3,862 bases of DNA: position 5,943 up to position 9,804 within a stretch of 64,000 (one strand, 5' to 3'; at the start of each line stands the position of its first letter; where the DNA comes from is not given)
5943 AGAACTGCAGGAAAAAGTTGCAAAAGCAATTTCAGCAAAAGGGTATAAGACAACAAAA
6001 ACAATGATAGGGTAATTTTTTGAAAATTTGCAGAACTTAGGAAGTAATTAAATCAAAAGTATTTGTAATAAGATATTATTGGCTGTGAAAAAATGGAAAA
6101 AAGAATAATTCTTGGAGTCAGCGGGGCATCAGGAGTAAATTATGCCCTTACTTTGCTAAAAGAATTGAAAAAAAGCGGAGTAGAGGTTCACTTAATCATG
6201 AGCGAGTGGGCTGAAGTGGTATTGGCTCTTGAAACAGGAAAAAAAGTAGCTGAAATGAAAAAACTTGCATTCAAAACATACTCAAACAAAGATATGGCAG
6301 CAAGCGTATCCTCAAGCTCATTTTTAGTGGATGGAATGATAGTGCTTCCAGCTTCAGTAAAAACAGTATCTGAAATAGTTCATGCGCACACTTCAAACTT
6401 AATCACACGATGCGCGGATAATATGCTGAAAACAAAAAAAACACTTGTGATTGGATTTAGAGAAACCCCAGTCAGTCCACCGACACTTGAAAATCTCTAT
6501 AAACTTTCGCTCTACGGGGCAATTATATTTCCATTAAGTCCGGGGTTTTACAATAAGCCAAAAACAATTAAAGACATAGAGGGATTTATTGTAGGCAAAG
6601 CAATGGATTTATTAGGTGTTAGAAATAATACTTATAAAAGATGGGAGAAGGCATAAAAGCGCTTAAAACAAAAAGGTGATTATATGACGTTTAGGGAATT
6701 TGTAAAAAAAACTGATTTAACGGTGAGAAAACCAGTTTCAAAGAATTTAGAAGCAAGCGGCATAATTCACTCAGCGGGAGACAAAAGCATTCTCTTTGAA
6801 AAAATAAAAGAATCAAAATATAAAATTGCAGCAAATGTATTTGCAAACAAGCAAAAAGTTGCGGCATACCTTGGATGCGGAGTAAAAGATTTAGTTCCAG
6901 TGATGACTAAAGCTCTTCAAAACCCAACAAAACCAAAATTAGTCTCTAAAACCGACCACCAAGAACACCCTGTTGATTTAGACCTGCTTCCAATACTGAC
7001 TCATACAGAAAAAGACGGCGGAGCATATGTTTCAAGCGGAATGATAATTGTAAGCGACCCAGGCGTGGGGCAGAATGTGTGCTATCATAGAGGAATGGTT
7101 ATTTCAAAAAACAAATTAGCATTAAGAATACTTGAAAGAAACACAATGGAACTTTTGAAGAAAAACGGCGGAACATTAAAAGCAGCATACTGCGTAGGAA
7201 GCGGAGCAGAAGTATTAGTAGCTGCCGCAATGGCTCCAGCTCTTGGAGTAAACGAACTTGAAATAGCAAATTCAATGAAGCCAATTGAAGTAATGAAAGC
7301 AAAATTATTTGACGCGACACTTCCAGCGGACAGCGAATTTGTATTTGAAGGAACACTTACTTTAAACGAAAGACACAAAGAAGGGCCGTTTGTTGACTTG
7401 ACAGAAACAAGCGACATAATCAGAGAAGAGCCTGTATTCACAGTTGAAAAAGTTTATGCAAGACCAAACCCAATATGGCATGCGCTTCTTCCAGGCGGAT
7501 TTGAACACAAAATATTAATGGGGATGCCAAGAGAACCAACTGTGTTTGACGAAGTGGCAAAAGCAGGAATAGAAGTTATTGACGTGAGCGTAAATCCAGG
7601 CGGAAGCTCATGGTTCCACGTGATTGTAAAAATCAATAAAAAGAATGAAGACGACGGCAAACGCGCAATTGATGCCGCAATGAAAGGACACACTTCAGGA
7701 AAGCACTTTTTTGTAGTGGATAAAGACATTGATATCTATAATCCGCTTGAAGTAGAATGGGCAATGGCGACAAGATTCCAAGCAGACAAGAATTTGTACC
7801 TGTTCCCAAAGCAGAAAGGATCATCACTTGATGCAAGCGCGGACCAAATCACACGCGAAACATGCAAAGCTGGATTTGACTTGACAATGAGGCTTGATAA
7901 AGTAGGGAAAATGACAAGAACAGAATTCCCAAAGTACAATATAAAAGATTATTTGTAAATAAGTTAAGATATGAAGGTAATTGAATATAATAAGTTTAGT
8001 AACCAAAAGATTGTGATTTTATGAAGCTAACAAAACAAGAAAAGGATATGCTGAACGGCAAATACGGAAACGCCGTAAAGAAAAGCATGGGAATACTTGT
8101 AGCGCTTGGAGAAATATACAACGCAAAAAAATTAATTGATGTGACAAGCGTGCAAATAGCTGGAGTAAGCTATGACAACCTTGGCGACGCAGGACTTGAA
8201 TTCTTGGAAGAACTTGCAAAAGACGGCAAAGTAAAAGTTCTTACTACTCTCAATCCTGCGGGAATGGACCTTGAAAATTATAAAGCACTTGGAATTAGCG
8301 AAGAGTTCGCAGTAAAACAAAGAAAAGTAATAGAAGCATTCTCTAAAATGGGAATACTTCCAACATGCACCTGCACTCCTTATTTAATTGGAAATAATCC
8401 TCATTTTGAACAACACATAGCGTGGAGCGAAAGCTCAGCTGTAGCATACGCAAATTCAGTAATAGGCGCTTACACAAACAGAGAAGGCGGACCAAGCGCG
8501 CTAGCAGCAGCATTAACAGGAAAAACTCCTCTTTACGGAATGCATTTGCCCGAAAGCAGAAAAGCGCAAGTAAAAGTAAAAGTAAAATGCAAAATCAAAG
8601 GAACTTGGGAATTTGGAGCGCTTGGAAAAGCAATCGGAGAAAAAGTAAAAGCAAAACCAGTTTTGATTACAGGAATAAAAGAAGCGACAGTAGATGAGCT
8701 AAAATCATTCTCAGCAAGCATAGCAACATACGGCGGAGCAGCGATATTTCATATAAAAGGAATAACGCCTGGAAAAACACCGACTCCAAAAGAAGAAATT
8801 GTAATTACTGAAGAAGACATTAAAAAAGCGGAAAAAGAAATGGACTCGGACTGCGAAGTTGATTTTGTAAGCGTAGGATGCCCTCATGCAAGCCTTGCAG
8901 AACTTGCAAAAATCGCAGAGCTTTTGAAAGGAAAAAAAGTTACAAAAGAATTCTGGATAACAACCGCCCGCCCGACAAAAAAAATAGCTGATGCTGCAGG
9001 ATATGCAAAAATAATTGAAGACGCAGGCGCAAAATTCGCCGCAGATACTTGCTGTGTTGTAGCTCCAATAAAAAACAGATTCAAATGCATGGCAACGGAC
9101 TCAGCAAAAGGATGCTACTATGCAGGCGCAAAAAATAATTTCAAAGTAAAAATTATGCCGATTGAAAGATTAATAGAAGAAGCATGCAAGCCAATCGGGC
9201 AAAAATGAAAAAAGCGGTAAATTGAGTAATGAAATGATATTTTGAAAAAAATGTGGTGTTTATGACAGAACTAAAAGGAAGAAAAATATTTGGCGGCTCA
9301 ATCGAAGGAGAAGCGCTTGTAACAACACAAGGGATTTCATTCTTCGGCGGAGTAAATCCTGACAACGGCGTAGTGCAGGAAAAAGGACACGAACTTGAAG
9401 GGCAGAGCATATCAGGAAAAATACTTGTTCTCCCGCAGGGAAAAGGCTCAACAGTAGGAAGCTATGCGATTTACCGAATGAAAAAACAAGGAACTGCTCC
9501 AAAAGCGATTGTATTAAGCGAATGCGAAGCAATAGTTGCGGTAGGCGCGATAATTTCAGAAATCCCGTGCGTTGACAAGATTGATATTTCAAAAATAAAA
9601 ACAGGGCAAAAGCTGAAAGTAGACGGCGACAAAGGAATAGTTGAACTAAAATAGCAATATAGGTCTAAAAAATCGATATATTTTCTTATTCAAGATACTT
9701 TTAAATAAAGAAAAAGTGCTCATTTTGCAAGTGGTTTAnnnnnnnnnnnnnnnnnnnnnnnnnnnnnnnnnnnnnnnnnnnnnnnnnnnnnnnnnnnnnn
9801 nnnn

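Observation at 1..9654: Alternative (AcnX/UbiD-route) mevalonate operon with three unrecognised ORFs interleaved and no HMG-CoA reductase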

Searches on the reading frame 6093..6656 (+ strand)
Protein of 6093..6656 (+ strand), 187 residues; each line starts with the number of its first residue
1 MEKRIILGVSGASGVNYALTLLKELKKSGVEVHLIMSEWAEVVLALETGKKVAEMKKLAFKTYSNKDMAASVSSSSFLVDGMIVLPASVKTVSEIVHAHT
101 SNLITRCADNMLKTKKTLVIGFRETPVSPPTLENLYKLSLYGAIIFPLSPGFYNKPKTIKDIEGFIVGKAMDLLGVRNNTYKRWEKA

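Call 3: search_protein_families(library=pfam, proteins=[window:6093-6656:+], max_evalue=0.1)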
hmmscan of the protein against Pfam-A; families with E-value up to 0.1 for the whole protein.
window:6093-6656:+ (187 aa): 3 families
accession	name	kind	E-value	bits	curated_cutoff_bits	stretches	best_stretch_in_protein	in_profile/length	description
PF02441.25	Flavoprotein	-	2e-38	132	22.7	1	3-173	1-161/162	Flavoprotein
PF13439.12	Glyco_transf_4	-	0.029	14.8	28.5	0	15-47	5-37/170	Glycosyltransferase Family 4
PF21663.2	WipA_Phos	-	0.077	12.9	27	1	17-96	18-95/238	WipA-like, phosphatase domain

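Call 4: search_protein_families(library=ncbifam, proteins=[window:6093-6656:+], max_evalue=0.1)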
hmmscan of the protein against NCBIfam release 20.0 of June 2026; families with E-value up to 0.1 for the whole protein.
window:6093-6656:+ (187 aa): 11 families
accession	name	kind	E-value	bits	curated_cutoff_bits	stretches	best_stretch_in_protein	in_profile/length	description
NF004685.0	PRK06029.1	subfamily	3e-61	206.8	188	1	3-186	2-186/187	UbiX family flavin prenyltransferase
NF041206.1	VdcB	exception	1.8e-58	197.3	290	1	4-185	1-183/184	non-oxidative hydroxyarylic acid decarboxylases subunit B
TIGR00421.1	ubiX_pad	subfamily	2e-58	197.1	108.9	1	4-184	1-181/181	UbiX family flavin prenyltransferase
NF041218.1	BagM_FevK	exception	7.3e-45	153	420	1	4-185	2-184/215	bagremycin/ferroverdin biosynthesis UbiX family decarboxylase BagM/FevK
TIGR00521.1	coaBC_dfp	equivalog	9.3e-10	38.1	219.7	1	2-147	3-148/392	bifunctional phosphopantothenoylcysteine decarboxylase/phosphopantothenate--cysteine ligase CoaBC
TIGR02113.1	coaC_strep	equivalog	5.4e-06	26.3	261.4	1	3-114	1-112/177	phosphopantothenoylcysteine decarboxylase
NF006161.0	PRK08305.1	equivalog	0.00038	20.2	156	1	3-122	6-128/196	dipicolinate synthase subunit B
TIGR02852.1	spore_dpaB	equivalog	0.00041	19.7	229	1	4-122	2-123/187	dipicolinate synthase subunit B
NF043030.1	T4SS_Wip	domain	0.022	13.9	300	1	17-94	103-178/330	Dot/Icm T4SS effector Wip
TIGR04003.1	rSAM_BssD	equivalog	0.045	12.9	496.45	1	86-181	167-259/314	[benzylsuccinate synthase]-activating enzyme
TIGR01133.1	murG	equivalog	0.094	11.7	250.25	0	3-37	6-40/353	undecaprenyldiphospho-muramoylpentapeptide beta-N-acetylglucosaminyltransferase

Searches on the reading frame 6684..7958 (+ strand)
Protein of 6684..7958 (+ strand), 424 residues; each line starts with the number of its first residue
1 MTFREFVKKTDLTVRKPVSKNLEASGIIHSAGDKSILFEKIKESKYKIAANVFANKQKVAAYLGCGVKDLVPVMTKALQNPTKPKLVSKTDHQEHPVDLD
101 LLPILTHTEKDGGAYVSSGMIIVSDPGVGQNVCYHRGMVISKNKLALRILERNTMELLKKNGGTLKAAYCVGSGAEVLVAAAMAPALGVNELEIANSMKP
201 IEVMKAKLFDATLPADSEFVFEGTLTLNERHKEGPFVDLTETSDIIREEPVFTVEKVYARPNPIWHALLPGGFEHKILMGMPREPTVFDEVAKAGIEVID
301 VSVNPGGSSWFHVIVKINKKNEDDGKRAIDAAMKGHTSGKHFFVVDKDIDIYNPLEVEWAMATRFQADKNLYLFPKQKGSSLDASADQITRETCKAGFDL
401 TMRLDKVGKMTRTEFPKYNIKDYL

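Call 3: search_protein_families(library=pfam, proteins=[window:6684-7958:+], max_evalue=0.1)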
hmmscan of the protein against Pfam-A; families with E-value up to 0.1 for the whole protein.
window:6684-7958:+ (424 aa): 3 families
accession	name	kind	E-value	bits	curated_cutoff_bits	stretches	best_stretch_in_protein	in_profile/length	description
PF01977.22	UbiD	-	2.4e-46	158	23.3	1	91-272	15-205/206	3-octaprenyl-4-hydroxybenzoate carboxy-lyase Rift-related domain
PF20696.2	UbiD_C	-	1e-25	90.7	24.2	1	277-399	2-126/127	3-octaprenyl-4-hydroxybenzoate carboxy-lyase C-terminal domain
PF20695.2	UbiD_N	-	4.8e-09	36.6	24.3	1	13-72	12-72/78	3-octaprenyl-4-hydroxybenzoate carboxy-lyase N-terminal domain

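Call 4: search_protein_families(library=ncbifam, proteins=[window:6684-7958:+], max_evalue=0.1)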
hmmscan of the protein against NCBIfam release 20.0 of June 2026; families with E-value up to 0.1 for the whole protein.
window:6684-7958:+ (424 aa): 7 families
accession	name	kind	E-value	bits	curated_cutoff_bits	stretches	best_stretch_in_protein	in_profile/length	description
TIGR00148.1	TIGR00148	subfamily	4.2e-87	292.6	244.85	1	3-402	1-437/438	UbiD family decarboxylase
NF041204.1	VdcC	exception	4.2e-47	160.6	650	1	34-417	43-454/467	non-oxidative hydroxyarylic acid decarboxylases subunit C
TIGR03701.1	mena_SCO4490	equivalog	7.6e-36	123.8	495.9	1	13-388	14-427/433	menaquinone biosynthesis decarboxylase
NF008175.0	PRK10922.1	equivalog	4.5e-24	84.8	788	1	72-402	112-457/497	4-hydroxy-3-polyprenylbenzoate decarboxylase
TIGR02724.1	phenyl_P_beta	equivalog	1.7e-17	63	468.95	1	94-387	114-424/472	phenylphosphate carboxylase subunit beta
NF041219.1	BagN_FevL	exception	1.8e-15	56.4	1000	1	96-366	142-433/502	bagremycin/ferroverdin biosynthesis UbiD family decarboxylase BagN/FevL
TIGR02723.1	phenyl_P_alpha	equivalog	2.8e-10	39.4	564.6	1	71-388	104-427/485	phenylphosphate carboxylase subunit alpha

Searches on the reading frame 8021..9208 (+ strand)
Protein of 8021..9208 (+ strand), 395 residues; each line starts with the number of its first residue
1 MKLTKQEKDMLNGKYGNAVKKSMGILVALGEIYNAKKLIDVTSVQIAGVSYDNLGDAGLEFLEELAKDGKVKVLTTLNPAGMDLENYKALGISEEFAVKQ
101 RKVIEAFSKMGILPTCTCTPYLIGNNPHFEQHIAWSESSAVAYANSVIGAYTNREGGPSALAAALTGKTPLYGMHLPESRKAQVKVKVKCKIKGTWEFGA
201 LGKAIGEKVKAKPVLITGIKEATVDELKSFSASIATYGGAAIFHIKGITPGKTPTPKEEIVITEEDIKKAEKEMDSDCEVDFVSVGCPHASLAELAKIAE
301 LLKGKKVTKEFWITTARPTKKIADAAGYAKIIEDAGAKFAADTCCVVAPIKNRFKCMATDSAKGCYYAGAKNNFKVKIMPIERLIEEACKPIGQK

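Call 8: search_protein_families(library=pfam, proteins=[window:8021-9208:+], max_evalue=0.01)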
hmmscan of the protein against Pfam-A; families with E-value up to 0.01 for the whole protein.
window:8021-9208:+ (395 aa): 2 families
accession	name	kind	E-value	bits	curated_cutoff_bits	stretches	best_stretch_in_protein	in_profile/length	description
PF04412.18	AcnX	-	9.8e-148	492.6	31.5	1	1-386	1-400/400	Aconitase X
PF00330.25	Aconitase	-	0.0025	17.3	28.7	1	267-345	328-415/463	Aconitase family (aconitate hydratase)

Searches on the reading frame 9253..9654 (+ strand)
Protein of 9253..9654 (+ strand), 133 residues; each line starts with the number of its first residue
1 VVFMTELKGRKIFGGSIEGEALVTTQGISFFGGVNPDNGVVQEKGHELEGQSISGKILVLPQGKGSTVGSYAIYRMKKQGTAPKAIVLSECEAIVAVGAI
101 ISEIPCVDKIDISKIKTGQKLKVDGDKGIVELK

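Call 8: search_protein_families(library=pfam, proteins=[window:9253-9654:+], max_evalue=0.01)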
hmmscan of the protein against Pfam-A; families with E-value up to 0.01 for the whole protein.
window:9253-9654:+ (133 aa): 1 family
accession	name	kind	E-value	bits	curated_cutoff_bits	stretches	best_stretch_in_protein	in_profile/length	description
PF01989.23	AcnX_swivel_put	-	1.8e-35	121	27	1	28-107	1-80/80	Aconitase X swivel domain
